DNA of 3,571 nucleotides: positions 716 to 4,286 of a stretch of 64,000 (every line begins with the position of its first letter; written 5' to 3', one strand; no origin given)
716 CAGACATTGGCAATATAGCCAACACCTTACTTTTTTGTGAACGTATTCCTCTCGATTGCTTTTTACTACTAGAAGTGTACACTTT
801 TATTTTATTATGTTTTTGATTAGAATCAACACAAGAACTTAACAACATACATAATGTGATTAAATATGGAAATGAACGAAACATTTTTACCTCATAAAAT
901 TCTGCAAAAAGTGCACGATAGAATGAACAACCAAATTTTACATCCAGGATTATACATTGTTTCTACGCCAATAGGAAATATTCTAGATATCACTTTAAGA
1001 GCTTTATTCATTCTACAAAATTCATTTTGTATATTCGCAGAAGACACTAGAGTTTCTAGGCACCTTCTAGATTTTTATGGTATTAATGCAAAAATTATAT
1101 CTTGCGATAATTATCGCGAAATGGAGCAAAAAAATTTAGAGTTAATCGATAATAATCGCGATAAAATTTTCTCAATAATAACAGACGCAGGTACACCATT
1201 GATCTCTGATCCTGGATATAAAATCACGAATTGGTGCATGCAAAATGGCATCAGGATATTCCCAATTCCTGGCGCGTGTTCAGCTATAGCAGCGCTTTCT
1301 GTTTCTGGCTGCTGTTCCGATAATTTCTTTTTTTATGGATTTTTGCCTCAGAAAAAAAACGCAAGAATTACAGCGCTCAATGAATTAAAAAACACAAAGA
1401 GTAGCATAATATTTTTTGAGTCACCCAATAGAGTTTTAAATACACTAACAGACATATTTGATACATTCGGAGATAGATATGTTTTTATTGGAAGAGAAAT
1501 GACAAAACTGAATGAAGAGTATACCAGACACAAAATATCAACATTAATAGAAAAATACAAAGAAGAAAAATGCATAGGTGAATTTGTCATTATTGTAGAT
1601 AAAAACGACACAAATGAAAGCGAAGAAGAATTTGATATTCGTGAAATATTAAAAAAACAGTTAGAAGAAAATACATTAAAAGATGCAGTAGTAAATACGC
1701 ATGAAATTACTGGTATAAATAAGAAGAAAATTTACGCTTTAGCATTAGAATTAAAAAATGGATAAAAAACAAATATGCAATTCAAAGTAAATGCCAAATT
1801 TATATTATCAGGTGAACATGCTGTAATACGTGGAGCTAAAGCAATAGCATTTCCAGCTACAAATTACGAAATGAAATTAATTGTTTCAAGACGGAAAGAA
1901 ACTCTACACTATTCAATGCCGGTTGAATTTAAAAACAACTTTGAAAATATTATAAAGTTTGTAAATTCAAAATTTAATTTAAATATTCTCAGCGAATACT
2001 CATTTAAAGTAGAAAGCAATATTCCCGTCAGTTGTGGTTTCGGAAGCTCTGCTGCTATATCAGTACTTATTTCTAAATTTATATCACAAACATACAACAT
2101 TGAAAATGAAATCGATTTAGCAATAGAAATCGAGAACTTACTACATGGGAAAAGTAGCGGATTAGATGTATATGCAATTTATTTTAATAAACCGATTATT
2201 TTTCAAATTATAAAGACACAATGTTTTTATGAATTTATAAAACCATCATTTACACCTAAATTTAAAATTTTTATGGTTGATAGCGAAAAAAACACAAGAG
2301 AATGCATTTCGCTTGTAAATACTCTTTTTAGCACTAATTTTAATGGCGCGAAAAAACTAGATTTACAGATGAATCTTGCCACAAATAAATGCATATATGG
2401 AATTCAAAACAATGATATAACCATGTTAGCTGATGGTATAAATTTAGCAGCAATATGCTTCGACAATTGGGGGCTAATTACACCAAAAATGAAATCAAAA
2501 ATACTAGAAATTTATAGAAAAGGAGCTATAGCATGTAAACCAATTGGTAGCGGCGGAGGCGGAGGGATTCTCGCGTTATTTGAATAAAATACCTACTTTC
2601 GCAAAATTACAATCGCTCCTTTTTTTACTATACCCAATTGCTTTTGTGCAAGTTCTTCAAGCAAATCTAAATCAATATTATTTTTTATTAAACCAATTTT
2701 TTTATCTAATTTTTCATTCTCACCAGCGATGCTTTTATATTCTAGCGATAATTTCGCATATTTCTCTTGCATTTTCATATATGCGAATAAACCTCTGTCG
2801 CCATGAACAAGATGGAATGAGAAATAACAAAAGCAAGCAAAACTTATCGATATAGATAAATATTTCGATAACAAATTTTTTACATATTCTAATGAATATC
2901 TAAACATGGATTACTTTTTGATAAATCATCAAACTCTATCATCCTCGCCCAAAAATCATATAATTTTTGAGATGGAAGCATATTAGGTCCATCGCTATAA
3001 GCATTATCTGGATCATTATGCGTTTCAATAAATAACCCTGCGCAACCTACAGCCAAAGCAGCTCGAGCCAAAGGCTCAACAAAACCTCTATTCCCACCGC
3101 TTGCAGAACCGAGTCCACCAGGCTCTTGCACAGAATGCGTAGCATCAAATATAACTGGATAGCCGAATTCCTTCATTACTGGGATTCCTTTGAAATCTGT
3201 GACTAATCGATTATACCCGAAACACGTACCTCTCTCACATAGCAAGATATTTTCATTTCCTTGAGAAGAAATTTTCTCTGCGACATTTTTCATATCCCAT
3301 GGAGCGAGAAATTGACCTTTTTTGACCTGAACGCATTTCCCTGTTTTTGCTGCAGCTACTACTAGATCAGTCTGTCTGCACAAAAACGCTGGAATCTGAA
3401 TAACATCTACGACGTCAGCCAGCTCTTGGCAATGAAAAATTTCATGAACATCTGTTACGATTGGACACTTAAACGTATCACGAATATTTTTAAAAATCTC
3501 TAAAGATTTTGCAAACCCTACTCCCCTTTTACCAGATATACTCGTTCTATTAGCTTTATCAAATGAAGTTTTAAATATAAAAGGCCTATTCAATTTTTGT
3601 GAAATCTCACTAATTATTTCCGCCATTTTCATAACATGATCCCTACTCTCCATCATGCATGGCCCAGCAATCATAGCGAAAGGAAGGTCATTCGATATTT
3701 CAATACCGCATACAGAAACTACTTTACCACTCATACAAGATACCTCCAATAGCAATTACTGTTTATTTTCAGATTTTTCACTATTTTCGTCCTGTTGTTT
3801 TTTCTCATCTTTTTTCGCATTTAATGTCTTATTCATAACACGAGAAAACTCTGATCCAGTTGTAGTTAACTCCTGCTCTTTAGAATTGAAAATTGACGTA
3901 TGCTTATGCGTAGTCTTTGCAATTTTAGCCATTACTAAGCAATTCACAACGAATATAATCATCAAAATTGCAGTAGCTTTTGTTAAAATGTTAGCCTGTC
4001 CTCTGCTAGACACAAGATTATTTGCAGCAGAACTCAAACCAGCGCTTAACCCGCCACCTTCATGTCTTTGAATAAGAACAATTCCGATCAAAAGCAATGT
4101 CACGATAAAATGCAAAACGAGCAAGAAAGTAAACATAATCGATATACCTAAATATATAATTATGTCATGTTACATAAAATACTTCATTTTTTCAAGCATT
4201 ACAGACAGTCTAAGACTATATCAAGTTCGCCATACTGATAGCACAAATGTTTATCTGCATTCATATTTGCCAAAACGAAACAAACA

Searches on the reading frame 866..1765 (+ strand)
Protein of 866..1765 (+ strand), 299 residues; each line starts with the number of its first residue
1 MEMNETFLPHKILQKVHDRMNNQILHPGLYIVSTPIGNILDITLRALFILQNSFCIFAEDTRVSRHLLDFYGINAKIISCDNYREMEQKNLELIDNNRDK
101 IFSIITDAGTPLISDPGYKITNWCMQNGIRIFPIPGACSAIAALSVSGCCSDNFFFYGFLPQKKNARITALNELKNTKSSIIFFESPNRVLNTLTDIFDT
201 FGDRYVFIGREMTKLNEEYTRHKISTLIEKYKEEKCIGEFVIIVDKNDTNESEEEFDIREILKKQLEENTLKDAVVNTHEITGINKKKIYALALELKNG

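Call 18: search_protein_families(library=pfam, proteins=[window:866-1765:+], max_evalue=0.001)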
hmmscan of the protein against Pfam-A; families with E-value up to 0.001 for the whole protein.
window:866-1765:+ (299 aa): 2 families
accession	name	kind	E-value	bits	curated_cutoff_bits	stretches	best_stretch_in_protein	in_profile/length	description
PF00590.25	TP_methylase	-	1.9e-19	70.9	27.8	1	29-227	2-211/212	Tetrapyrrole (Corrin/Porphyrin) Methylases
PF23016.2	RsmI_C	-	5.4e-08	33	27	1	257-297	6-46/46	RsmI C-terminal HTH domain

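Call 89: find_encoding_contigs(protein=window:866-1762:+, flank=10000, max_places=3)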
Protein window:866-1762:+ (299 aa): 2 contigs read that carry it; 2 places shown.
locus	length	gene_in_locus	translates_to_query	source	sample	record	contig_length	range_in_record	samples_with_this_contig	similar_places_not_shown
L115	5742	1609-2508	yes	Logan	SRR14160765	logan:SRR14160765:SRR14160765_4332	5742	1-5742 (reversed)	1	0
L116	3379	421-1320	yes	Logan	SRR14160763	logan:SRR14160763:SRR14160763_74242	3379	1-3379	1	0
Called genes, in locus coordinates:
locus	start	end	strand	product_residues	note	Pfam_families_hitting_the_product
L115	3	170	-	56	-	?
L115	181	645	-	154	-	PF05258:DciA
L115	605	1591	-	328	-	-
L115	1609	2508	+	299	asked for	PF00590:TP_methylase, PF23016:RsmI_C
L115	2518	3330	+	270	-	PF00288:GHMP_kinases_N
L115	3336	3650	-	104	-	PF04977:DivIC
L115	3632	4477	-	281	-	PF00793:DAHP_synth_1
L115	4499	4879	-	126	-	PF03840:SecG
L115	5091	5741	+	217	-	?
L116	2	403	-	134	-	?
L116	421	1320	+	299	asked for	PF00590:TP_methylase, PF23016:RsmI_C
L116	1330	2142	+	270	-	PF00288:GHMP_kinases_N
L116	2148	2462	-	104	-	PF04977:DivIC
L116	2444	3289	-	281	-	PF00793:DAHP_synth_1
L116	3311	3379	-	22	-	?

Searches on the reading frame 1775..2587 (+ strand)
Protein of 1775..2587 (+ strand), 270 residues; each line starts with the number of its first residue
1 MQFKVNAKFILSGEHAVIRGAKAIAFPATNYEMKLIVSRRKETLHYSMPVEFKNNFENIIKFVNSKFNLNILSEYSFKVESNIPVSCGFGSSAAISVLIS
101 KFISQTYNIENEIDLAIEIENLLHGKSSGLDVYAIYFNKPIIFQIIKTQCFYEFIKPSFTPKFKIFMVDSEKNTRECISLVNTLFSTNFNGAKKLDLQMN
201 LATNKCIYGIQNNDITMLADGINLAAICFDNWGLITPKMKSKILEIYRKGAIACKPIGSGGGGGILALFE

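Call 18: search_protein_families(library=pfam, proteins=[window:1775-2587:+], max_evalue=0.001)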
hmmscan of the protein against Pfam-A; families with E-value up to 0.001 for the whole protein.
window:1775-2587:+ (270 aa): 1 family
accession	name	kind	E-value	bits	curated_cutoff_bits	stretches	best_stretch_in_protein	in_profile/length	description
PF00288.32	GHMP_kinases_N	-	5.8e-13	49.3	22.3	1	58-138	5-86/87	GHMP kinases N terminal domain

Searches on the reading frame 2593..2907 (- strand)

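Call 88: search_protein_families(library=pfam, proteins=[window:2593-2907:-], max_evalue=0.001)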
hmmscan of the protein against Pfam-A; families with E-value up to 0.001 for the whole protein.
window:2593-2907:- (104 aa): 1 family
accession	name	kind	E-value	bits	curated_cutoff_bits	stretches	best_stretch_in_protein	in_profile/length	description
PF04977.20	DivIC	-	4.8e-11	42.7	28.9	1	27-101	3-75/80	Septum formation initiator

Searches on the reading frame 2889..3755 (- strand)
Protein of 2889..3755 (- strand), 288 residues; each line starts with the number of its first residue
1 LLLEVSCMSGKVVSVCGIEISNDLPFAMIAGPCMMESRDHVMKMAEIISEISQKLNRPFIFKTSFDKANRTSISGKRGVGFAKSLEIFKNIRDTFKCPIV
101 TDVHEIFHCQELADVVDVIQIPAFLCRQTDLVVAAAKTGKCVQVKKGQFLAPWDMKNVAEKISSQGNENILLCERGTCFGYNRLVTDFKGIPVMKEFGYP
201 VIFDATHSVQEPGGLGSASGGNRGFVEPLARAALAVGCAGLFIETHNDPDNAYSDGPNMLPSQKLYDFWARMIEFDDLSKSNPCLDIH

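Call 18: search_protein_families(library=pfam, proteins=[window:2889-3755:-], max_evalue=0.001)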
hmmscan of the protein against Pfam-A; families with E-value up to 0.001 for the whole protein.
window:2889-3755:- (288 aa): 1 family
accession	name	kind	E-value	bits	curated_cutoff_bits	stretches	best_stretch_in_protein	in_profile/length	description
PF00793.26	DAHP_synth_1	-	2.5e-75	253.3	25.5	1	17-276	9-265/270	DAHP synthetase I family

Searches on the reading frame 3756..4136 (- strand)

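Call 18: search_protein_families(library=pfam, proteins=[window:3756-4136:-], max_evalue=0.001)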
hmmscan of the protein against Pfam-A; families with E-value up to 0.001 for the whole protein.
window:3756-4136:- (126 aa): 1 family
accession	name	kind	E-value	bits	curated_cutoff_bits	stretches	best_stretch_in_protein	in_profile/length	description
PF03840.19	SecG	-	9.4e-18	64.5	29.2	1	4-70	1-68/70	Preprotein translocase SecG subunit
